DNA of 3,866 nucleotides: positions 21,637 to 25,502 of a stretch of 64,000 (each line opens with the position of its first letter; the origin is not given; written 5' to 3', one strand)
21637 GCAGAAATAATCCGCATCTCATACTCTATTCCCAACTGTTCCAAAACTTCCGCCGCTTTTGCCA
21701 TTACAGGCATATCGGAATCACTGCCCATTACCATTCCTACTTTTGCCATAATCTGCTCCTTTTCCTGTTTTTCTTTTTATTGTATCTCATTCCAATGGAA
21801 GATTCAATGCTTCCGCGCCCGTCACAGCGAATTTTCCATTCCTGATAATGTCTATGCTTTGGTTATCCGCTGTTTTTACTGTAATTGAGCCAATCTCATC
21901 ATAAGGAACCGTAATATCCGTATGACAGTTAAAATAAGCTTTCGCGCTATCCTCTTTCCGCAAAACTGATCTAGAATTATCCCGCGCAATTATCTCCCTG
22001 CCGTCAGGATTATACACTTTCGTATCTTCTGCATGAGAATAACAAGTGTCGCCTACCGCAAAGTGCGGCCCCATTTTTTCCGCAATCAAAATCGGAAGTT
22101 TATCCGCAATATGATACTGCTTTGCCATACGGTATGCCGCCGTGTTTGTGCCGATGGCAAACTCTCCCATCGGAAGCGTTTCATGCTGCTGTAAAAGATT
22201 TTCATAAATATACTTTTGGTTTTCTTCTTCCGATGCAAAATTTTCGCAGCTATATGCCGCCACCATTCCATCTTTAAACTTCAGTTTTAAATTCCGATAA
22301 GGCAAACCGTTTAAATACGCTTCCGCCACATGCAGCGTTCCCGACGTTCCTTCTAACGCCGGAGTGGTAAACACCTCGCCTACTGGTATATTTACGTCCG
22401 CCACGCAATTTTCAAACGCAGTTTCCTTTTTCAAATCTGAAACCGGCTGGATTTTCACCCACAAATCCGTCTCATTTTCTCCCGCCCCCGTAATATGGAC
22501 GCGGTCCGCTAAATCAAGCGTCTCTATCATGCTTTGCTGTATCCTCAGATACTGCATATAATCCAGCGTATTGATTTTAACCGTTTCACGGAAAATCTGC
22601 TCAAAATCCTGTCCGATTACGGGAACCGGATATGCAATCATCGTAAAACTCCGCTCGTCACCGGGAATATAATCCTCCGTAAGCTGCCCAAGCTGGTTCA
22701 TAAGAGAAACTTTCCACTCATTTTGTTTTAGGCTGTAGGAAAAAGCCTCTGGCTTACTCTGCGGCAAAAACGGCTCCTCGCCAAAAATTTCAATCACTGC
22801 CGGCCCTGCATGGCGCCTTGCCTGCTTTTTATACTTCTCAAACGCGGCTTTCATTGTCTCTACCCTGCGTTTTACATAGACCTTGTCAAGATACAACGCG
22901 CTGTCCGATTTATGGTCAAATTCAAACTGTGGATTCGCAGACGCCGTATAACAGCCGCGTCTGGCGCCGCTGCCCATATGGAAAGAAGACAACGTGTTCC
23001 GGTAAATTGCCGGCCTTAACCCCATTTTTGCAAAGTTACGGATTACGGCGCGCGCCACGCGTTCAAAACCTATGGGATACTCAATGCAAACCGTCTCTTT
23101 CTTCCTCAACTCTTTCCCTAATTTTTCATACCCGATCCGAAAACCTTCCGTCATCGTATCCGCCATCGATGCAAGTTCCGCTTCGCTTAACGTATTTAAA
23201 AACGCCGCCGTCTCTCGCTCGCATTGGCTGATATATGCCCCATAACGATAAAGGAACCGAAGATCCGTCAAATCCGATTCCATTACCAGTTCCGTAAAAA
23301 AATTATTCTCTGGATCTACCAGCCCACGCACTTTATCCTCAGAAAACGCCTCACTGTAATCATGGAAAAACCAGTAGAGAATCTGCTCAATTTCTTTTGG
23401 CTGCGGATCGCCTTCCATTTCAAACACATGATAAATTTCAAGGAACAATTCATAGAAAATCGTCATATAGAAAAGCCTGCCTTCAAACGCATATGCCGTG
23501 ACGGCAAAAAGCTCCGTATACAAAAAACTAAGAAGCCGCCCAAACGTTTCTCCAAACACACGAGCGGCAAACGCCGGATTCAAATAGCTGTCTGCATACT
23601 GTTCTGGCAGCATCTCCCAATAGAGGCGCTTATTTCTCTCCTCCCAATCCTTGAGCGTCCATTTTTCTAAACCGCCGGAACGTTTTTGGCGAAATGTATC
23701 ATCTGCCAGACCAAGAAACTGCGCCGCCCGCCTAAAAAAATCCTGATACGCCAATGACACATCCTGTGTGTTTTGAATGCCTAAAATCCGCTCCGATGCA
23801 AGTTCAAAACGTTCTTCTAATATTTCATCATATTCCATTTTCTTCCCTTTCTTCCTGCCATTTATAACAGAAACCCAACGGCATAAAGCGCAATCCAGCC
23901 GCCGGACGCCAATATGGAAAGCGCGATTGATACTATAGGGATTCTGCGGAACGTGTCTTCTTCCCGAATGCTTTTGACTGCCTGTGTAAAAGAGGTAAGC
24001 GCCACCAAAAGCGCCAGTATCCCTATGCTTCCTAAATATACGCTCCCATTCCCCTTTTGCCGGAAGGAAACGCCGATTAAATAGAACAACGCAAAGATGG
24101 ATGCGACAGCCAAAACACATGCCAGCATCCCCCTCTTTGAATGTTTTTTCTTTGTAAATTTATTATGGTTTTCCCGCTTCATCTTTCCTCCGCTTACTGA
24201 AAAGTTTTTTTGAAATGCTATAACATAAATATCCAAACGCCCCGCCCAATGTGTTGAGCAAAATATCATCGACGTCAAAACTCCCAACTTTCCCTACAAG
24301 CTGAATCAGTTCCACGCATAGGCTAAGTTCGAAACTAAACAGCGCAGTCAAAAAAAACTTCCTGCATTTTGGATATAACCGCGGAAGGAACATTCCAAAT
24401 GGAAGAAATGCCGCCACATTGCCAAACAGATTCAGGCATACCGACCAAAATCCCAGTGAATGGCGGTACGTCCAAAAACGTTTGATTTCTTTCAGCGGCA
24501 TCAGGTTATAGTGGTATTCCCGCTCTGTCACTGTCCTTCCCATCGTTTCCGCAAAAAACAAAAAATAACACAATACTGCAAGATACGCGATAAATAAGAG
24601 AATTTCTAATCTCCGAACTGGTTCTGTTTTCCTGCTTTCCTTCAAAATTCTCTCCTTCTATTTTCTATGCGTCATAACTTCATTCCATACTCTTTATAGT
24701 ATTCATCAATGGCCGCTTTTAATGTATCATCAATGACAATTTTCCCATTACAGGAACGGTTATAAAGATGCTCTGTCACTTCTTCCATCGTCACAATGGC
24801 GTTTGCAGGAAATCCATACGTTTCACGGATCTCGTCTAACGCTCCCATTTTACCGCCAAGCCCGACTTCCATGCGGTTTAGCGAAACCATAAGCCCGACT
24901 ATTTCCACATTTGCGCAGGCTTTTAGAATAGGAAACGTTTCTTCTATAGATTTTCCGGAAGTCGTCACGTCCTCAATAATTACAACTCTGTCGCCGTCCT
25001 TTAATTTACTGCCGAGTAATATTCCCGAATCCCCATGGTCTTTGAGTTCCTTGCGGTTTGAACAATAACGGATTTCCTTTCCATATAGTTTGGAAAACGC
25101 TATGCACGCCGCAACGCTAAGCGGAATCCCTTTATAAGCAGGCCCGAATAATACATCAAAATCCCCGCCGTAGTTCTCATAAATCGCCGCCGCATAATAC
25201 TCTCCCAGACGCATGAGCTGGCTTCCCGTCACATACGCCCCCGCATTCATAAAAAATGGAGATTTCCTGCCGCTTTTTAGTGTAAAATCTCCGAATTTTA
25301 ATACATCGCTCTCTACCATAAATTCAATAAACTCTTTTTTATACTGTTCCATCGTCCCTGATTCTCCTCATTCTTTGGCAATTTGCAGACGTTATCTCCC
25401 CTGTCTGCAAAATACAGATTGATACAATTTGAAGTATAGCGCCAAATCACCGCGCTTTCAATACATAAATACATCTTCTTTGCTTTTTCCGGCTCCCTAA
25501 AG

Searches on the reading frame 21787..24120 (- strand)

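Call 7: search_protein_families(library=pfam, proteins=[window:21787-24120:-], max_evalue=0.001)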
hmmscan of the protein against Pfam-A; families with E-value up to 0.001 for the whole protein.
window:21787-24120:- (777 aa): 1 family
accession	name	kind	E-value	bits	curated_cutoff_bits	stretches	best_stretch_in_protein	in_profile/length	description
PF02073.20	Peptidase_M29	-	7.3e-12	45.2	27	1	532-764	196-406/406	Thermophilic metalloprotease (M29)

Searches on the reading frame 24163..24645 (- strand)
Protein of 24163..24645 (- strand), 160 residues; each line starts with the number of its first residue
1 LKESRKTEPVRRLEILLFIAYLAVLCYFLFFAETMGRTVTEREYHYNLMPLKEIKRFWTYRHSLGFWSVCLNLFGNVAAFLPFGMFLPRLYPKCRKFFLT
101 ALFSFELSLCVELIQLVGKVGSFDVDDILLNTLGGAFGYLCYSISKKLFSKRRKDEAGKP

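Call 7: search_protein_families(library=pfam, proteins=[window:24163-24645:-], max_evalue=0.001)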
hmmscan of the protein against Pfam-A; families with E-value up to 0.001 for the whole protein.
window:24163-24645:- (160 aa): 1 family
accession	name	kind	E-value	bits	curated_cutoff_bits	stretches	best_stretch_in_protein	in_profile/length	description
PF04892.17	VanZ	-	6.6e-33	114.4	30.1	1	18-144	1-124/126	VanZ like family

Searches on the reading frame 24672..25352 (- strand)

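Call 7: search_protein_families(library=pfam, proteins=[window:24672-25352:-], max_evalue=0.001)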
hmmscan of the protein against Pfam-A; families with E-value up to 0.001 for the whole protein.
window:24672-25352:- (226 aa): 1 family
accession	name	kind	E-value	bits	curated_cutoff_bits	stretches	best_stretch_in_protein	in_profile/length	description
PF00156.33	Pribosyltran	-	1.1e-11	44.8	26.3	1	44-162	9-128/158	Phosphoribosyl transferase domain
